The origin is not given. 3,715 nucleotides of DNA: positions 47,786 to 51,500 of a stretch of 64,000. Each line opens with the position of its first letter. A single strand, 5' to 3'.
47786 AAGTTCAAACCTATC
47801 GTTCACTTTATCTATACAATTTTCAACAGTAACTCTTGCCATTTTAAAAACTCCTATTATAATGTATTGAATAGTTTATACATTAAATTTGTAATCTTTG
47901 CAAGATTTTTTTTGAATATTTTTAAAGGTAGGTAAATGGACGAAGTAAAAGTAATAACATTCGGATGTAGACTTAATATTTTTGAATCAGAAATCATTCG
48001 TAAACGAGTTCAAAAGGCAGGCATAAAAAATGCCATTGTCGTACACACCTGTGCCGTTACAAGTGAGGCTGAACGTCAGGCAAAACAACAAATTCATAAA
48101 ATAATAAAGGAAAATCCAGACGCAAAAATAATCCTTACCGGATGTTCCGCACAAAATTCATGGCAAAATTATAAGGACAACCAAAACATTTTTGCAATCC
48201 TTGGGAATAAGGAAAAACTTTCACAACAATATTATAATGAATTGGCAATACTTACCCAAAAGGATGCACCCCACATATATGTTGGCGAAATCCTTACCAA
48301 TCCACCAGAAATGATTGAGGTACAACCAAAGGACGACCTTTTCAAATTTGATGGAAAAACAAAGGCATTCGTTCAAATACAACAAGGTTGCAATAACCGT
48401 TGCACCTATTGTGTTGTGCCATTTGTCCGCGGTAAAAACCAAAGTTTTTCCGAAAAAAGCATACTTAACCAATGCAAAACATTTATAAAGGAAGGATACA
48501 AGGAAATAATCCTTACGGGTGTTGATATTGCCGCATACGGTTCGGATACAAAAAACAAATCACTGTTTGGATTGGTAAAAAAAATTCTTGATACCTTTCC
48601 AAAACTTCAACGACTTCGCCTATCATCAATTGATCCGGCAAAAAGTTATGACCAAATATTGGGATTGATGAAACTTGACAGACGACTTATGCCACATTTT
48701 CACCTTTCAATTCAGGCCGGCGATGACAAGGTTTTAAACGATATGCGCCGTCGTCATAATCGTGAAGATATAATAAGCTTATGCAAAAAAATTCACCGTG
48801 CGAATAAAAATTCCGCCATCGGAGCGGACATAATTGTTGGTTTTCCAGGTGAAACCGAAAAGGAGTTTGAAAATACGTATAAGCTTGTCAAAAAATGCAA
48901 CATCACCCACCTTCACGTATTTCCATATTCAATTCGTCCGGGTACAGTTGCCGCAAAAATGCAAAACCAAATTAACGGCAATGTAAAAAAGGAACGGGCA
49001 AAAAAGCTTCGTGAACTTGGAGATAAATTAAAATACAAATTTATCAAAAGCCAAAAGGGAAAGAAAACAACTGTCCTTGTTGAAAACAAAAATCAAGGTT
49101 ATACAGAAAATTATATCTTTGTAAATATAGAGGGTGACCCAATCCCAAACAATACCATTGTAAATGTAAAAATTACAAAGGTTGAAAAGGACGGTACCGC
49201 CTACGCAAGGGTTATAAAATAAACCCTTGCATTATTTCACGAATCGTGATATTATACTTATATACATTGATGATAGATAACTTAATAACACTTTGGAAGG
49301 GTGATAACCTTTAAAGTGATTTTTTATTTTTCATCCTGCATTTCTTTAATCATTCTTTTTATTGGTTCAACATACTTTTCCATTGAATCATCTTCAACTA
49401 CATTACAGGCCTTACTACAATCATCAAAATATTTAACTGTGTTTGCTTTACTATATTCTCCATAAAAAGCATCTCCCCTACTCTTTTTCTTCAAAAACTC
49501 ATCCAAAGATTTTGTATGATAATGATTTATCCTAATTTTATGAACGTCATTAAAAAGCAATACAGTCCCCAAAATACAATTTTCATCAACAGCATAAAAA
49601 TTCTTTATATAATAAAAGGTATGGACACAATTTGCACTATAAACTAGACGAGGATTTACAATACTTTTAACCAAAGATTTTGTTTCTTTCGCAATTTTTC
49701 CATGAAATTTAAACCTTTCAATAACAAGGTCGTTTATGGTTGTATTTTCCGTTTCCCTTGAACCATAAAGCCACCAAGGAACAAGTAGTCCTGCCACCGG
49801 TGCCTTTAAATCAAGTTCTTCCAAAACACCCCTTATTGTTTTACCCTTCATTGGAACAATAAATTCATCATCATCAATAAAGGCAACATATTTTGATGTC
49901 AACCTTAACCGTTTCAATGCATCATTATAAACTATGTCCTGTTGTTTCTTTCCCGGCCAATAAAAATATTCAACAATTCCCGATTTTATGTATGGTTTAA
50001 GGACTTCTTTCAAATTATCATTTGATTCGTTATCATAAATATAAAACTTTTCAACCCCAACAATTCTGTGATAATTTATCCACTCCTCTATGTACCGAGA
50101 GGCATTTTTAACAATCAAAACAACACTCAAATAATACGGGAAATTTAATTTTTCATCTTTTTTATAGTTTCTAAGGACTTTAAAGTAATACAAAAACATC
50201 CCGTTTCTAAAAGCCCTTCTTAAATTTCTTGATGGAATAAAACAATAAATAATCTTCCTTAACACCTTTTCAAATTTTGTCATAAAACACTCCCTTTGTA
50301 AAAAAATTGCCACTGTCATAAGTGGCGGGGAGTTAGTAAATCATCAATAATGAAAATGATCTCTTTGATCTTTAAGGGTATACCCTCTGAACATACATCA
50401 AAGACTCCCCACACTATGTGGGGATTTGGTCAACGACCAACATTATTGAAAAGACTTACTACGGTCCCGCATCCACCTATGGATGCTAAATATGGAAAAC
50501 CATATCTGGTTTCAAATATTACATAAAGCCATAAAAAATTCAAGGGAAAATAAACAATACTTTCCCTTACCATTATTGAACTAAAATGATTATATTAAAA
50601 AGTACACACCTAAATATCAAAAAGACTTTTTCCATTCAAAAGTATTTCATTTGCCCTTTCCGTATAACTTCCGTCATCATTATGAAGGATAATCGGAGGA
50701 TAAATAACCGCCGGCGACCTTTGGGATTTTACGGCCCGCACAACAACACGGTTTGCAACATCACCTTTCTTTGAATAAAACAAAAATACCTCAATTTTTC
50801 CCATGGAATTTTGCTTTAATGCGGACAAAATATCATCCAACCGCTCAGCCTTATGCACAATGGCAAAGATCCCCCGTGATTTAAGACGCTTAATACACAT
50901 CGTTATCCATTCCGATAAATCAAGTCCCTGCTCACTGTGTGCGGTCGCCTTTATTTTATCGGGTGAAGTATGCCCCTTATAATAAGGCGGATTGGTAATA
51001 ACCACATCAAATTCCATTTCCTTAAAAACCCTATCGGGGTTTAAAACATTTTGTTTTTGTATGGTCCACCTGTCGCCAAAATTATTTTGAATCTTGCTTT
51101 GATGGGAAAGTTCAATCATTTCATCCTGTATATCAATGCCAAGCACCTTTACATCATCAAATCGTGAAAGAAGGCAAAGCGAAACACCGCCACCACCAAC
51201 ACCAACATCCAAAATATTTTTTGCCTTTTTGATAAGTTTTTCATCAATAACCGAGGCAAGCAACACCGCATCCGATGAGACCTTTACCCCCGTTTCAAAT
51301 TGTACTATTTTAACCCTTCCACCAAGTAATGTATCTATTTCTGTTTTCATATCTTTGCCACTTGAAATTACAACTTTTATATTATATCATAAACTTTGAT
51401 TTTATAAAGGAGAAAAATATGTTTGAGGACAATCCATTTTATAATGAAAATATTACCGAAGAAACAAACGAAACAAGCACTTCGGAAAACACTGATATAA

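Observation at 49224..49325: Four near-identical ~102-nt intergenic units, each built like an autonomous small-RNA gene with a palindromic operator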

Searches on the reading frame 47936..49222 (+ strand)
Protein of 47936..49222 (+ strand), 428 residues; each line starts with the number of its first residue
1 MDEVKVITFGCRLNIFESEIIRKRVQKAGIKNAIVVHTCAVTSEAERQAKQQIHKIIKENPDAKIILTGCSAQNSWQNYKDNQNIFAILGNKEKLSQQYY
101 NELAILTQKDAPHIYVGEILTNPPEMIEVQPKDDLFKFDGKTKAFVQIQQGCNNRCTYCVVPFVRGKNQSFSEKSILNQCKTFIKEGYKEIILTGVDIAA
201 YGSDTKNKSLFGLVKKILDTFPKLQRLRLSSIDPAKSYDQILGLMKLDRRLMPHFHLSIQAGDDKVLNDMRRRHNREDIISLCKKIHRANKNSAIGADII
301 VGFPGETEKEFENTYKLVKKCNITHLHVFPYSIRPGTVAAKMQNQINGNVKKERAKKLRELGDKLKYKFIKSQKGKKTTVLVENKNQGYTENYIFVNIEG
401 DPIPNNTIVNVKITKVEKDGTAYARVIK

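Call 13: find_encoding_contigs(protein=window:47936-49222:+, flank=10000, max_places=10)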
Protein window:47936-49222:+ (428 aa): no gene with exactly this product is on record in the collection.

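Call 23: find_homologous_proteins(query=window:47936-49222:+, max_evalue=1e-30)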
Query window:47936-49222:+ (428 aa): 7937 proteins with E <= 1e-30 among 8000 candidates; the best 120 are listed.
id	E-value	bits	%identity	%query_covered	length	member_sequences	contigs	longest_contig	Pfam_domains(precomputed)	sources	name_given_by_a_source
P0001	6.1e-282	952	99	100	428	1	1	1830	PF04055.28,PF00919.27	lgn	-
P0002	1.0e-280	948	99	100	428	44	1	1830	PF04055.28,PF00919.27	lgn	-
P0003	1.2e-280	948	99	100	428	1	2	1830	PF04055.28,PF00919.27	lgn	-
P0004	2.8e-280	947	98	100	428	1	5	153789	PF04055.28,PF00919.27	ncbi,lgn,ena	-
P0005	2.8e-280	947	99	100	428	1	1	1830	PF04055.28,PF00919.27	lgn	-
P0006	1.3e-277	938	98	100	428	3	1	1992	PF04055.28,PF00919.27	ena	-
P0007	6.0e-232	788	82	100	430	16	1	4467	PF04055.28,PF00919.27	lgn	-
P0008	1.2e-231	787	79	100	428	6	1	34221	PF04055.28,PF00919.27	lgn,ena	-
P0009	8.3e-231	784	79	100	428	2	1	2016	PF04055.28,PF00919.27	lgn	-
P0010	5.2e-227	772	78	100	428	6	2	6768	PF04055.28,PF00919.27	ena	-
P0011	5.3e-227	772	79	100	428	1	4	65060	PF04055.28,PF00919.27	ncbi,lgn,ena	-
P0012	3.6e-226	769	79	99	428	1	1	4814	PF04055.28,PF00919.27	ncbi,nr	ncbi:MAG: tRNA (N(6)-L-threonylcarbamoyladenosine(37)-C(2))-methylthiotransferase MtaB [Alphaproteob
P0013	2.2e-222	756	77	99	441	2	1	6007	PF04055.28,PF00919.27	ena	-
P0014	8.2e-216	735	75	100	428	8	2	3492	PF04055.28,PF00919.27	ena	-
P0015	6.2e-212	722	75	99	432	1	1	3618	PF04055.28,PF00919.27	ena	-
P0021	5.9e-207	706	73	100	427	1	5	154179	PF04055.28,PF00919.27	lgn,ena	-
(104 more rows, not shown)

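Call 24: find_encoding_contigs(protein=P0004, flank=10000, max_places=6)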
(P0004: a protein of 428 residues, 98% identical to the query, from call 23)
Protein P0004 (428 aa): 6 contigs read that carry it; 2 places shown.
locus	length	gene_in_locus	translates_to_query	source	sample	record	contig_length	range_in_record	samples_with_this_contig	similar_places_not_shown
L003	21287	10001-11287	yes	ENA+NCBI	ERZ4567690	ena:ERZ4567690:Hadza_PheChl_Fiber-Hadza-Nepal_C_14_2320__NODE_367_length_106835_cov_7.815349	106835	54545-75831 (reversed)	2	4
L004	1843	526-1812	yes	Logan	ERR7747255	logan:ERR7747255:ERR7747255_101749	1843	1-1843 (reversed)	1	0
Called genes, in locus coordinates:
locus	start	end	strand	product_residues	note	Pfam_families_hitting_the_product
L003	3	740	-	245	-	PF01966:HD, PF13487:HD_5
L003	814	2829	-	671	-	PF17764:PriA_3primeBD, PF00270:DEAD, PF04851:ResIII, PF00271:Helicase_C (faint), PF18074:PriA_C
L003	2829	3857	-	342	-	PF02547:Queuosine_synth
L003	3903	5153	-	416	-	PF11741:AMIN (weak), PF01520:Amidase_3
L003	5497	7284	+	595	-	PF10150:RNase_E_G, PF20833:RNase_E_G_Thio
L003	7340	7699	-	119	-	-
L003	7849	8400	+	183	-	-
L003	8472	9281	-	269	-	-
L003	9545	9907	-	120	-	PF01192:RNA_pol_Rpb6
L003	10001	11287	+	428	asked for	PF00919:UPF0004, PF04055:Radical_SAM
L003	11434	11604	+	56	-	-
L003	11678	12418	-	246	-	PF01795:Methyltransf_5 (faint), PF02384:N6_Mtase, PF05175:MTS, PF01728:FtsJ (weak), PF08242:Methyltransf_12 (weak), PF13649:Methyltransf_25, PF13847:Methyltransf_31, PF07669:Eco57I (weak), +2 more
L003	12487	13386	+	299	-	-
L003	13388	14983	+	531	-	PF01790:LGT, PF02578:Cu-oxidase_4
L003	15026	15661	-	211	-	PF06835:LptC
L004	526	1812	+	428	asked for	PF00919:UPF0004, PF04055:Radical_SAM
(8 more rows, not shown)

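Call 27: find_encoding_contigs(protein=P0011, flank=10000, max_places=3)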
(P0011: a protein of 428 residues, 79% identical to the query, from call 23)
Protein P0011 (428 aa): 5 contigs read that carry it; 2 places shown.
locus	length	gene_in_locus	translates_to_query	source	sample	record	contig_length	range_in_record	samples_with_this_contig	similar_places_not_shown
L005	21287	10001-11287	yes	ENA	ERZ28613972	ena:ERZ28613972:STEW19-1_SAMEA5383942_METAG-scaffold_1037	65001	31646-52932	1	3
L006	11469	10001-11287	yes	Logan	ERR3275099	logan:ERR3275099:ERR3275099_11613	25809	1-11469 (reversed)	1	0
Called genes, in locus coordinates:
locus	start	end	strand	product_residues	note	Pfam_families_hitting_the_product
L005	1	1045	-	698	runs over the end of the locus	PF17191:RecG_wedge, PF00270:DEAD, PF04851:ResIII, PF00271:Helicase_C, PF19833:RecG_dom3_C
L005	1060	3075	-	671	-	PF17764:PriA_3primeBD, PF00270:DEAD, PF04851:ResIII, PF00271:Helicase_C (faint), PF18074:PriA_C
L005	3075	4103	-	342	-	PF02547:Queuosine_synth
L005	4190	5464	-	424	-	PF11741:AMIN, PF01520:Amidase_3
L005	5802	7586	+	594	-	PF10150:RNase_E_G, PF20833:RNase_E_G_Thio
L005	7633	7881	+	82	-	-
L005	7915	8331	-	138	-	-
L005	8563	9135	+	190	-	-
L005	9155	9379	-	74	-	-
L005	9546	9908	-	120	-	PF01192:RNA_pol_Rpb6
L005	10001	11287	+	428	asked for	PF00919:UPF0004, PF04055:Radical_SAM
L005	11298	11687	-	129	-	PF01467:CTP_transf_like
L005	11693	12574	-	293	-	PF04991:LicD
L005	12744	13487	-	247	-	PF08242:Methyltransf_12 (faint), PF05175:MTS, PF01728:FtsJ (weak), PF02384:N6_Mtase, PF08241:Methyltransf_11 (weak), PF13649:Methyltransf_25, PF13847:Methyltransf_31, PF07669:Eco57I (faint)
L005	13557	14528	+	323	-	-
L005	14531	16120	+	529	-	PF01790:LGT, PF02578:Cu-oxidase_4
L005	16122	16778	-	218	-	-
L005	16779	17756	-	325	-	PF01380:SIS, PF00571:CBS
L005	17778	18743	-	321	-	-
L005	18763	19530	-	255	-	PF00459:Inositol_P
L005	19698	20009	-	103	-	-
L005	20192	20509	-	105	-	-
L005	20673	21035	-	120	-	-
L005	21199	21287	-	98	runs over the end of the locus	-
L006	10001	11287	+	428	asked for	PF00919:UPF0004, PF04055:Radical_SAM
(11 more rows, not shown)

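Call 28: find_encoding_contigs(protein=P0021, flank=10000, max_places=3)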
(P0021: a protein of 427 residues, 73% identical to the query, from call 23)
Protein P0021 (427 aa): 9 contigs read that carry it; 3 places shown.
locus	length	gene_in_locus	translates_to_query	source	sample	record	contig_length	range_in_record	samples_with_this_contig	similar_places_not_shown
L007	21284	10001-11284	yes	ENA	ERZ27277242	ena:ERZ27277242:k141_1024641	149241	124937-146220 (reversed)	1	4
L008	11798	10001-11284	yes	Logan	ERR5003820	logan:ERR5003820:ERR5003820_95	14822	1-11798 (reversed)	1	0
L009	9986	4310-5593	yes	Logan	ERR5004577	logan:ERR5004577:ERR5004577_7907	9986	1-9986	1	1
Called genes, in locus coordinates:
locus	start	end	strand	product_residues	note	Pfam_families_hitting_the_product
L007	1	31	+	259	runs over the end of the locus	PF00459:Inositol_P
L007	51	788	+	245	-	-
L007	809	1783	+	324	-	PF01380:SIS, PF00571:CBS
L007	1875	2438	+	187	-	PF06835:LptC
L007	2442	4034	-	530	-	PF01790:LGT, PF02578:Cu-oxidase_4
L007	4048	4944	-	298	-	-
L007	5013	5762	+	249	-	PF05175:MTS, PF07669:Eco57I (weak), PF01728:FtsJ, PF03602:Cons_hypoth95 (weak), PF06325:PrmA (weak), PF08241:Methyltransf_11 (weak), PF13649:Methyltransf_25, PF13847:Methyltransf_31, +3 more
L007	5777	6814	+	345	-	PF00478:IMPDH, PF01070:FMN_dh (faint)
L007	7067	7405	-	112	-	-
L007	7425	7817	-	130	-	-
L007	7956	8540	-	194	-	PF13302:Acetyltransf_3, PF00583:Acetyltransf_1, PF13420:Acetyltransf_4 (weak)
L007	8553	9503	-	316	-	PF01427:Peptidase_M15 (weak)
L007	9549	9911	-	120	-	PF01192:RNA_pol_Rpb6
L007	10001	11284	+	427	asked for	PF00919:UPF0004, PF04055:Radical_SAM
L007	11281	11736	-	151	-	-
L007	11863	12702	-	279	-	PF21722:Gly_rich_2 (weak)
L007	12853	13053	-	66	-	-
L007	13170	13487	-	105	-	-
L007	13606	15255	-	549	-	PF00118:Cpn60_TCP1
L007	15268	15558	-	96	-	PF00166:Cpn10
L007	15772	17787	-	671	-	PF17764:PriA_3primeBD, PF00270:DEAD, PF04851:ResIII, PF00271:Helicase_C (faint), PF18074:PriA_C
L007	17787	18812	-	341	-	PF02547:Queuosine_synth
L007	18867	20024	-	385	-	-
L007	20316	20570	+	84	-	-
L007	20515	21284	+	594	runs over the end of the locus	PF10150:RNase_E_G, PF20833:RNase_E_G_Thio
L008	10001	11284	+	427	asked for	PF00919:UPF0004, PF04055:Radical_SAM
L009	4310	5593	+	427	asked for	PF00919:UPF0004, PF04055:Radical_SAM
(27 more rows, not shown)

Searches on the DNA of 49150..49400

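Call 40: search_rna_families(source=window, start=49150, end=49400, threshold=evalue, max_evalue=10)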
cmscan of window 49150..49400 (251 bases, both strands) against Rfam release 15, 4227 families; matches with E-value up to 10: 2.
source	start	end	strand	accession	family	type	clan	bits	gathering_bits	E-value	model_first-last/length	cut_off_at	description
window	49150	49290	-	RF02414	rli60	Gene; sRNA;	-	19.3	60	2.8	1-130/191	3'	Listeria sRNA rli60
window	49345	49375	-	RF01829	sR6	Gene; snRNA; snoRNA; CD-box;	-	16.9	60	2.9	1-53/53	no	sR6 snoRNA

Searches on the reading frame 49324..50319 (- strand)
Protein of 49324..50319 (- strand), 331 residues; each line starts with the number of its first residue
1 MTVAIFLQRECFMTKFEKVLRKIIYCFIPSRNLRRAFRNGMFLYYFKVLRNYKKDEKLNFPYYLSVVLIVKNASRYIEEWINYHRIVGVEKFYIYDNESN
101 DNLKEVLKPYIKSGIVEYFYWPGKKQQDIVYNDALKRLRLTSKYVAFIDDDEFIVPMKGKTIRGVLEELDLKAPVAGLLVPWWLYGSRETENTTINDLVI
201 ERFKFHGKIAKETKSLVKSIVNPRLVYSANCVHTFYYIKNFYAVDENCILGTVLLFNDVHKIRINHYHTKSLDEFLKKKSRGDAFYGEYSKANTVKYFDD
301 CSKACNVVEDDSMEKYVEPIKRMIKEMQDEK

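Call 38: search_protein_families(library=pfam, proteins=[window:49324-50319:-], max_evalue=0.01)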
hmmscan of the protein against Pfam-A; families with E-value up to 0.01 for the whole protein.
window:49324-50319:- (331 aa): 3 families
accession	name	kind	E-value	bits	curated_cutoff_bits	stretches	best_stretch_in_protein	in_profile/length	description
PF01697.33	Glyco_transf_92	-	1.7e-23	83.9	23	1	76-252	19-196/249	Glycosyltransferase family 92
PF13704.12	Glyco_tranf_2_4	-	8.7e-13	49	27.5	1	71-163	1-95/98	Glycosyl transferase family 2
PF00535.33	Glycos_transf_2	-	1.7e-06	28.5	23.3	1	65-157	1-94/168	Glycosyl transferase family 2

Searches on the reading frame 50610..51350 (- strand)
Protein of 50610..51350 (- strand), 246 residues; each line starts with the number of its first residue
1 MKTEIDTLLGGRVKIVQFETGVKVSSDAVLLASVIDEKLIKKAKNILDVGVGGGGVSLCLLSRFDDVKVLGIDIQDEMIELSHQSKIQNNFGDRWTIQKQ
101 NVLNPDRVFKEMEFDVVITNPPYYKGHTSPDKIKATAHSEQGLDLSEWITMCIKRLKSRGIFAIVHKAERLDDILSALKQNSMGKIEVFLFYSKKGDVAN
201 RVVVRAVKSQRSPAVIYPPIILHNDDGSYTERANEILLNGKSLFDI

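Call 38: search_protein_families(library=pfam, proteins=[window:50610-51350:-], max_evalue=0.01)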
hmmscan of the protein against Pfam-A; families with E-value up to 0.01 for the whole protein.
window:50610-51350:- (246 aa): 14 families
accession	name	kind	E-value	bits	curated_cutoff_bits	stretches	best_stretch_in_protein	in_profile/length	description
PF05175.20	MTS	-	3.1e-12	46.9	23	1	29-134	21-119/170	Methyltransferase small domain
PF13847.12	Methyltransf_31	-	2e-11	44.2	27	1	40-178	1-122/145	Methyltransferase domain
PF13649.12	Methyltransf_25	-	7.7e-09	36.6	27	1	46-120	1-71/97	Methyltransferase domain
PF02384.22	N6_Mtase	-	1.2e-07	31.8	20.4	1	41-168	45-185/311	N-6 DNA Methylase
PF07669.17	Eco57I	-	9.7e-07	29.5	25.3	1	85-134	40-99/171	Eco57I restriction-modification methylase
PF01728.25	FtsJ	-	3.5e-06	27.5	24.1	1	38-179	17-153/181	FtsJ-like methyltransferase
PF08242.18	Methyltransf_12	-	5e-06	27.6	30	1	47-120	1-72/98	Methyltransferase domain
PF08241.18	Methyltransf_11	-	1e-05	26.5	21.2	1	47-119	1-66/95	Methyltransferase domain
PF01170.24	UPF0020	-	1e-05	25.8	22.3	1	65-133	75-141/197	RMKL-like, methyltransferase domain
PF06325.19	PrmA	-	1.4e-05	25.2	22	1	37-120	156-233/296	Ribosomal protein L11 methyltransferase (PrmA)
PF01795.25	Methyltransf_5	-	2.3e-05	24.5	27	1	28-112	6-88/309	MraW methylase family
PF02353.26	CMAS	-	0.0016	18.3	27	1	39-102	59-121/273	Mycolic acid cyclopropane synthetase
PF03602.21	Cons_hypoth95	-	0.0022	18.1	24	1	42-136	41-136/182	Conserved hypothetical protein 95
PF13489.12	Methyltransf_23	-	0.0095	16.1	27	0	40-161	20-113/164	Methyltransferase domain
